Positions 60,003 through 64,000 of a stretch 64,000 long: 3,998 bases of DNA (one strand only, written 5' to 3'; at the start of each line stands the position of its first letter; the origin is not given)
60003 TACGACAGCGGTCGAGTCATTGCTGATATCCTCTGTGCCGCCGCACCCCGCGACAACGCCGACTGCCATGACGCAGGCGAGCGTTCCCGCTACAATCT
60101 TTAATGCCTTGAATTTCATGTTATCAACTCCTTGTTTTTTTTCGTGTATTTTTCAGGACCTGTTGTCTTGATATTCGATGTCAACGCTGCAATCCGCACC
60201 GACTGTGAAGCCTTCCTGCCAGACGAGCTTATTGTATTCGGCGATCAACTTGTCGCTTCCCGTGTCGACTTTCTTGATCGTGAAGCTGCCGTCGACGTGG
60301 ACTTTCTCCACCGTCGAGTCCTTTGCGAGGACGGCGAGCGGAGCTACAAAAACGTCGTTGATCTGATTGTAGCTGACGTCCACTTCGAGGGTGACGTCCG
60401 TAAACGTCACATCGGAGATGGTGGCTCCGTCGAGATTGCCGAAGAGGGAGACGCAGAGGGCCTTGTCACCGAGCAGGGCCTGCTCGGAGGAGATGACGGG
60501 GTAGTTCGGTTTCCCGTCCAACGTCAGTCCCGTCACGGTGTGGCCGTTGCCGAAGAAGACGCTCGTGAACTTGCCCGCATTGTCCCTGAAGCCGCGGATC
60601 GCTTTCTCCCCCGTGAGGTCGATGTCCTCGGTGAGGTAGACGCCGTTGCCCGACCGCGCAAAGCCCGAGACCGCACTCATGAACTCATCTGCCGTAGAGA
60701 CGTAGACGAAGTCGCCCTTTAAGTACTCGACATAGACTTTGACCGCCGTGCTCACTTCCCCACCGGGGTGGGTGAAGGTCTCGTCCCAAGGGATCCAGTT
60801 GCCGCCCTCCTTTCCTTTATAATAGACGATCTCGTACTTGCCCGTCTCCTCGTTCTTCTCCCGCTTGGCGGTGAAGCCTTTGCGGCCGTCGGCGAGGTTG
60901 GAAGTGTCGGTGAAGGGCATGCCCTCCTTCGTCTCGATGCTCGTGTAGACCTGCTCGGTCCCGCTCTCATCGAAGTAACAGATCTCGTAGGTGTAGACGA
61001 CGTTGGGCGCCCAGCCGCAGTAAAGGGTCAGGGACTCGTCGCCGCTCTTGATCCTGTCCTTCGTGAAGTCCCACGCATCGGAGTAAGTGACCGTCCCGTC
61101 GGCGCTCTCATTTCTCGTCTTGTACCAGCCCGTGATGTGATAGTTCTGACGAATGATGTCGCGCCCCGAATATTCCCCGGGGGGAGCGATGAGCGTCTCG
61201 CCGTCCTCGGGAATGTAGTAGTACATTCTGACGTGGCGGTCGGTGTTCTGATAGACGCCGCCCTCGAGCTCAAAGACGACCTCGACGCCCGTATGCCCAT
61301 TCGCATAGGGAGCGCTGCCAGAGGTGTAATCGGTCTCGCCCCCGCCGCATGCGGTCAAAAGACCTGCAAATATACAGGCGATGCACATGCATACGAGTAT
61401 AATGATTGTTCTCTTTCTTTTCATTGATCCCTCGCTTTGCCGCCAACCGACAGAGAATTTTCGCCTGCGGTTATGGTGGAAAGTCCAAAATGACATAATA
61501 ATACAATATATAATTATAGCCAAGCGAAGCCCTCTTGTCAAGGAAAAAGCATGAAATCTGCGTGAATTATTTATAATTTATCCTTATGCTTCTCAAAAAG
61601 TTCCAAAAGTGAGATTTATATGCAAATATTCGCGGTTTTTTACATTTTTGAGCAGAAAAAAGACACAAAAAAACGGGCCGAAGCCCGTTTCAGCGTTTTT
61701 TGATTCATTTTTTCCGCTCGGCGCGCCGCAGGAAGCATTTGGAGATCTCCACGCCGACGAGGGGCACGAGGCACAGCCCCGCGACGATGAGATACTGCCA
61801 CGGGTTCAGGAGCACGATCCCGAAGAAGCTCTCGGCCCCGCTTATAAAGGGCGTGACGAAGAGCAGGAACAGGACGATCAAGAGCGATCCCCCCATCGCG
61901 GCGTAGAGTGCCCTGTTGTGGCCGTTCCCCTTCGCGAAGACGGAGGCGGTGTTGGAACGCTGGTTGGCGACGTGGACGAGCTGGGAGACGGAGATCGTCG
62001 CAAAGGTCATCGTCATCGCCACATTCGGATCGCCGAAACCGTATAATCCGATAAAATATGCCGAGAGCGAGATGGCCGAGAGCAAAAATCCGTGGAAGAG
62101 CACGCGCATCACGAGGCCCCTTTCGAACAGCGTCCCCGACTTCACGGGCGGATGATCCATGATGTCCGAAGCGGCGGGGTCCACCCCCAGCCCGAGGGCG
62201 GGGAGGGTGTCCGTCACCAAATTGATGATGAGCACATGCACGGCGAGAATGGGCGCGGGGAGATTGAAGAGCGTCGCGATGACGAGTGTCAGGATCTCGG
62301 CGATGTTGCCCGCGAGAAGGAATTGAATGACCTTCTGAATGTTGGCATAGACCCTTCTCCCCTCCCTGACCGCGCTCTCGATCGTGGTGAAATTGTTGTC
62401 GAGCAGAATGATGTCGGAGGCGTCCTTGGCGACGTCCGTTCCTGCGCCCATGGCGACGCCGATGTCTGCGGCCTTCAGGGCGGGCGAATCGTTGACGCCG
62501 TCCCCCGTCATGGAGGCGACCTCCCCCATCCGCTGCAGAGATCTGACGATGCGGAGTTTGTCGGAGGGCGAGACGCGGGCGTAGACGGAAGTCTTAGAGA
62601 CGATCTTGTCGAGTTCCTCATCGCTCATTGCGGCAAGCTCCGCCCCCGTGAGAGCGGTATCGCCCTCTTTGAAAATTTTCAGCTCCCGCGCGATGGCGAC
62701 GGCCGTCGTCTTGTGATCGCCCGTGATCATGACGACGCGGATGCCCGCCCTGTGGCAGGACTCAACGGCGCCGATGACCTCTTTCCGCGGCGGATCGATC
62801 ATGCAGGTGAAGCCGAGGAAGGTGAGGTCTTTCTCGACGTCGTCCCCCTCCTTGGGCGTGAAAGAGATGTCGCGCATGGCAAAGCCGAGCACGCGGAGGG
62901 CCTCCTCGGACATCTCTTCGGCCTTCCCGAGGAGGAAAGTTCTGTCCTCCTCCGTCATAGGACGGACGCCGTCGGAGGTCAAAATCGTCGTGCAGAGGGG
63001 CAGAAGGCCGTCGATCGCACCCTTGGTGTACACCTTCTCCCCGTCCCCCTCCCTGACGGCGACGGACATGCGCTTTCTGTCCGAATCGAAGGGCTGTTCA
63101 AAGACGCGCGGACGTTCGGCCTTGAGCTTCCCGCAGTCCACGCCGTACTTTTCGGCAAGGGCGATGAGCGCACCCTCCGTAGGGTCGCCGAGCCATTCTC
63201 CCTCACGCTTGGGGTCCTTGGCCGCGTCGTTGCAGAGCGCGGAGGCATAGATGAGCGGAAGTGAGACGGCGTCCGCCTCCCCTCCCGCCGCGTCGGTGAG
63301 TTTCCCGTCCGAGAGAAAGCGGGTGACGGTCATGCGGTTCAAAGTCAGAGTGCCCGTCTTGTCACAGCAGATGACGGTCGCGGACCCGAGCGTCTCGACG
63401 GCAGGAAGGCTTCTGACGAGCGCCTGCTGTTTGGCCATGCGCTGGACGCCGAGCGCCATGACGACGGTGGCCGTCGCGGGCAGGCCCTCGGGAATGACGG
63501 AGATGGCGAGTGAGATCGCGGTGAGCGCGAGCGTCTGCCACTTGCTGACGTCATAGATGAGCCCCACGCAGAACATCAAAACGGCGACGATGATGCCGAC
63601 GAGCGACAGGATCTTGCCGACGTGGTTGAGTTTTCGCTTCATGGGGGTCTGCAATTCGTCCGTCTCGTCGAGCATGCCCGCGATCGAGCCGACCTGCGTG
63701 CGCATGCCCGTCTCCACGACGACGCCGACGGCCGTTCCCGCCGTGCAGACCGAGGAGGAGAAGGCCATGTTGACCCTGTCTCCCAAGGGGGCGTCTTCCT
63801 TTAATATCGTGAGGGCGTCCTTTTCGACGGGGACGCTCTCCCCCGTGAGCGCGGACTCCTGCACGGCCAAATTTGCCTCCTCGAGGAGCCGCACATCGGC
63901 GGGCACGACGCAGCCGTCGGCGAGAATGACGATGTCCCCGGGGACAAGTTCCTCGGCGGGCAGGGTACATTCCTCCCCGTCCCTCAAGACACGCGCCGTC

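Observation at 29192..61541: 32-kb one-strand surface locus joining an Opp-type importer, a giant LRR-fused S8 cell-envelope protease and four giant uncharacterised lipoproteins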

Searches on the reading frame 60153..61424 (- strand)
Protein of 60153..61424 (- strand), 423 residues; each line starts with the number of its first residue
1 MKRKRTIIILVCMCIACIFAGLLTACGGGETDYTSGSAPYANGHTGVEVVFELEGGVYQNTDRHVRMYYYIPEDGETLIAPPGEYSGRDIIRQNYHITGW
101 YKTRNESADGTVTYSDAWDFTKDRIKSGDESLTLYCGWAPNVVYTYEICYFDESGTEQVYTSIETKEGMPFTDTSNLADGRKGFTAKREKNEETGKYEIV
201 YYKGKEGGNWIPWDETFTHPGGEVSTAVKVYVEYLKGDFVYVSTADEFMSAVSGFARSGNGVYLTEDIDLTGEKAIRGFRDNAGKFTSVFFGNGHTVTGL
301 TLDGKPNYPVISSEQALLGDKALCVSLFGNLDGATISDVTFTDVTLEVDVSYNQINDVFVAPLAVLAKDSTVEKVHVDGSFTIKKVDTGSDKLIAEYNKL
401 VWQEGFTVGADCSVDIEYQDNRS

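Call 3: search_protein_families(library=pfam, proteins=[window:60153-61424:-], max_evalue=0.01)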
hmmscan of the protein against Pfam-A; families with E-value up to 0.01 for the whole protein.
window:60153-61424:- (423 aa): 1 family
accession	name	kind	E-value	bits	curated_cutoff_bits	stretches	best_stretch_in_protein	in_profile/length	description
PF05342.19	Peptidase_M26_N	-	0.0028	17.3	27.7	1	323-379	201-250/250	M26 IgA1-specific Metallo-endopeptidase N-terminal region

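Call 26: search_protein_families(library=ncbifam, proteins=[window:60153-61424:-], max_evalue=0.01)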
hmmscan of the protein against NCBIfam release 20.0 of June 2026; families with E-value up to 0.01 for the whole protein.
window:60153-61424:- (423 aa): 0 families

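Call 36: find_homologous_proteins(query=window:60153-61424:-)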
Query window:60153-61424:- (423 aa): 38 proteins with E <= 0.001 among 6532 candidates.
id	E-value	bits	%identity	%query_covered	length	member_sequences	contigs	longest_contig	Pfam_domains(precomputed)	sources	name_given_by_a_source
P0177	4.8e-276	933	98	97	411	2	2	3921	-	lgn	-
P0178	4.1e-180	617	64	100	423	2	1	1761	-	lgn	-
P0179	1.2e-177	609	65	100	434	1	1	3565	-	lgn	-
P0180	1.3e-176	606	66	96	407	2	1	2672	-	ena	-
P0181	3.7e-170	585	63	97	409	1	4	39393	-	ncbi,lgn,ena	-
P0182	2.4e-167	575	61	100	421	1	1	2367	-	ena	-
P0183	3.6e-165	568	59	100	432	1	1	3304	-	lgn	-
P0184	2.4e-158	546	59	99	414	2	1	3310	-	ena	-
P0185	8.2e-157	541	57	100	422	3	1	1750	-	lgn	-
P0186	4.7e-104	367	44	99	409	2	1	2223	-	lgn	-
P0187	3.1e-97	344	45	96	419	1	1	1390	-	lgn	-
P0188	1.2e-87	313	42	100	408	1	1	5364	-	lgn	-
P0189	1.1e-85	306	42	100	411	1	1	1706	-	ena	-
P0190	2.4e-80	289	43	91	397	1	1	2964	-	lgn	-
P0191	7.9e-75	270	37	99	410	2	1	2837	-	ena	-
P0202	1.0e-49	188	37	82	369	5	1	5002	PF09479.17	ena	-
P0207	1.7e-46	177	37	89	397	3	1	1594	PF09479.17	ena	-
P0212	3.7e-38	150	32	91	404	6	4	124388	PF09479.17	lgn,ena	-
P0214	3.5e-35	140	32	91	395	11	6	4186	PF09479.17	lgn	-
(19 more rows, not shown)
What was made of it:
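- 60153..61424 (-): g01: 423-aa lipoprotein (lipobox LTAC) with Flg_new-like beta-grasp repeats and a C-terminal beta domain; always next to the SBP. Some homologues carry PF09479 (call 36).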

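Call 50: predict_structure(alignment_id=A2)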
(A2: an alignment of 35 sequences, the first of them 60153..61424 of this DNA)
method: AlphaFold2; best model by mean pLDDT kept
length: 423 residues; sequences in the alignment: 35
mean_pLDDT: 87.0   pTM: 0.67
mean pLDDT of the five models: 87.0, 86.5, 85.7, 84.8, 84.2
residues with pLDDT >= 90: 254; 70-90: 125; 50-70: 23; < 50: 21
segments of 3 or more residues with pLDDT < 50: 23-39, 41-43
pLDDT, mean of each block of 10 residues (from residue 1): 72 71 46 43 71 94 92 92 88 90 92 93 93 93 93 95 95 93 94 90 94 96 91 95 95 92 97 89 92 97 70 63 89 96 91 83 93 97 84 83 87 93 82
secondary structure, 60 per line:
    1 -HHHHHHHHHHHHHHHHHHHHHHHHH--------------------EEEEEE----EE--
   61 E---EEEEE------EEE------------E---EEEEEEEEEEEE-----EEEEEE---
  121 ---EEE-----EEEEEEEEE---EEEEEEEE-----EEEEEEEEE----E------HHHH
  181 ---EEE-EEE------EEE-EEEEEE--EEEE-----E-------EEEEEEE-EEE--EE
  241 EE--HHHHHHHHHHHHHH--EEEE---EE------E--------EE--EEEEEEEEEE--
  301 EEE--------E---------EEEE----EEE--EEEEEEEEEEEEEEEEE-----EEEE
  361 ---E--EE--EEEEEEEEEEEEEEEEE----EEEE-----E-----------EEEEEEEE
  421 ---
elements in order: H2-26 E47-52 E65-69 E76-78 E95-106 E112-117 E124-126 E132-140 E144-151 E157-165 H177-180 E184-186 E188-190 E197-199 E201-206 E209-212 E226-232 E234-236 E239-242 H245-258 E261-264 E289-298 E301-303 E322-325 E330-332 E335-351 E357-360 E371-387 E392-395 E413-420
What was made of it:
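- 60153..61424 (-): AF2 pLDDT is 87 (call 50).
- Checked: The AlphaFold model of the 423-aa lipoprotein (pLDDT 87, call 50) has beta-grasp-type repeats of the Flg_new kind, then a domain with 17-residue strands.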

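Call 53: fold_search(model_id=the predicted structure, library=pdb)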
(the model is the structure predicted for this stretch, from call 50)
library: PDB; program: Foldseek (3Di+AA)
matches with E <= 10: 436; with E <= 0.001: 0
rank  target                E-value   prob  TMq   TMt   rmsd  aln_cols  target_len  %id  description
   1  7yl6_B                3.1e-03  0.93  0.13  0.14  11.9       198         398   12  Cell surface protein YwfG protein complexed with alpha-1,2-mannobiose (released 2023-06-07)
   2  7yl4_B                6.7e-03  0.90  0.14  0.14  11.9       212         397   10  Cell surface protein YwfG protein (apo form) (released 2023-06-07)
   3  3b08_G                2.6e-02  0.63  0.12  0.25  11.2       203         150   10  Crystal structure of the mouse HOIL1-L-NZF in complex with linear di-ubiquitin (released 2011-12-14)
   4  5b83_D                3.2e-02  0.38  0.11  0.14  17.2       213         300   10  Crystal structure of Optineurin UBAN in complex with linear ubiquitin (released 2016-09-07)
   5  5b83_A                3.2e-02  0.30  0.11  0.14  15.8       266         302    9  Crystal structure of Optineurin UBAN in complex with linear ubiquitin (released 2016-09-07)
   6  7eb9_A                4.3e-02  0.23  0.10  0.13  15.8       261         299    8  The structure of the A20-binding inhibitor of NF-kB 1 in complex with tetra-ubiquitin (released 2021-07-21)
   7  4z97_A                4.7e-02  0.75  0.15  0.13  13.5       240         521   10  Crystal structure of USP7 in complex with DNMT1(K1115Q) (released 2016-10-12)
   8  7yui_A                5.8e-02  0.47  0.13  0.16  12.0       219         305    8  Crystal structure of HOIL-1L(195-423) in complex with the linear tetra-ubiquitin (released 2023-08-30)
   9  7xpy                  6.1e-02  0.63  0.14  0.12  13.6       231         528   10  Crystal structure of USP7 in complex with its inhibitor (released 2022-08-24)
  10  6n5m_A                6.1e-02  0.38  0.12  0.22  12.1       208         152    9  Crystal structure of ABIN-1 UBAN in complex with one M1-linked di-ubiquitin (released 2019-07-17)
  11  5c56_A                7.5e-02  0.60  0.15  0.12  16.9       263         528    9  Crystal structure of USP7/HAUSP in complex with ICP0 (released 2015-07-08)
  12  2ylm                  7.9e-02  0.47  0.14  0.11  13.4       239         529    8  Mechanism of USP7 (HAUSP) activation by its C-terminal ubiquitin-like domain (HUBL) and allosteric regulation by GMP-syn (released 2011-10-19)
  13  4z96_A                8.7e-02  0.60  0.15  0.12  14.0       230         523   10  Crystal structure of DNMT1 in complex with USP7 (released 2016-10-12)
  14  7eao_A                9.1e-02  0.23  0.11  0.17  11.7       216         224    6  The structure of the A20-binding inhibitor of NF-kB 1 in complex with tri-ubiquitin (released 2021-07-21)
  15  8t48_A                9.6e-02  0.54  0.15  0.29  10.1       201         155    8  The N4BP1 CUE-like domain in complex with linear di-Ubiquitin (released 2024-03-13)
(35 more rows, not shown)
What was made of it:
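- g01 has a sub-threshold similarity to the N-terminal region of M26 IgA1 protease, and non-significant Foldseek hits to IgA1 protease structures (E 0.26-0.41) (calls 3, 53).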

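Call 90: search_protein_representatives(alignment_id=A2)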
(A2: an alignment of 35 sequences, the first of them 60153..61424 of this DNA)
Query: 35 sequences, 391 profile positions. Proteins with E-value up to 0.001 (for the whole library): 8603; up to 1e-10: 2221; up to 1e-30: 379. The best 150 are listed.
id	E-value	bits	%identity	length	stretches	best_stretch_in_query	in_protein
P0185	3.2e-145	500.3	-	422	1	1-390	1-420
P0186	3.5e-144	496.9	-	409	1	1-390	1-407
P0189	2.3e-142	490.9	-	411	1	1-388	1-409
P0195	3.0e-142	490.6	-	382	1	1-390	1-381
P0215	7.6e-141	485.9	-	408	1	7-390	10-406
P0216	7.3e-131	453.1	-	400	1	1-390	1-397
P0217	1.9e-128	445.1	-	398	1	1-387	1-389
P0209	4.2e-128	444.0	-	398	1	1-388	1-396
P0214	2.0e-127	441.7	-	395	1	1-389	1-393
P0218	3.7e-127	440.8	-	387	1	8-385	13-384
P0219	4.9e-126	437.2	-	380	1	7-390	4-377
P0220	1.3e-125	435.8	-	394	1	5-389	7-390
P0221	2.3e-125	435.0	-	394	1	1-385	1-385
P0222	3.5e-125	434.4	-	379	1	1-388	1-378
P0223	5.4e-124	430.4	-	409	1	1-387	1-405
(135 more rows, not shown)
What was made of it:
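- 60153..61424 (-): The family has 379 clusters at 50% identity with E<=1e-30 (call 90).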

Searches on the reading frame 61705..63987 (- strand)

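Call 49: search_protein_families(library=pfam, proteins=[window:61705-63987:-], max_evalue=0.00001)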
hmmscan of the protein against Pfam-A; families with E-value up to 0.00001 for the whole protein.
window:61705-63987:- (760 aa): 5 families
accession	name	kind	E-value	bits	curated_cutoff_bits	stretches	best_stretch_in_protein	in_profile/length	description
PF00122.25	E1-E2_ATPase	-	8.3e-46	156.2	28.1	1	2-187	11-181/181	E1-E2 ATPase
PF00689.26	Cation_ATPase_C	-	5.4e-41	140.7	27.3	1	577-751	1-174/175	Cation transporting ATPase, C-terminus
PF13246.12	Cation_ATPase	-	1.7e-21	76.4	21.7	1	250-335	1-91/91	Cation transport ATPase (P-type)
PF00702.32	Hydrolase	-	9.6e-16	59.2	26.4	1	205-508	3-191/191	haloacid dehalogenase-like hydrolase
PF08282.18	Hydrolase_3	-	5.5e-06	26.7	20.9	0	494-534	209-249/255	haloacid dehalogenase-like hydrolase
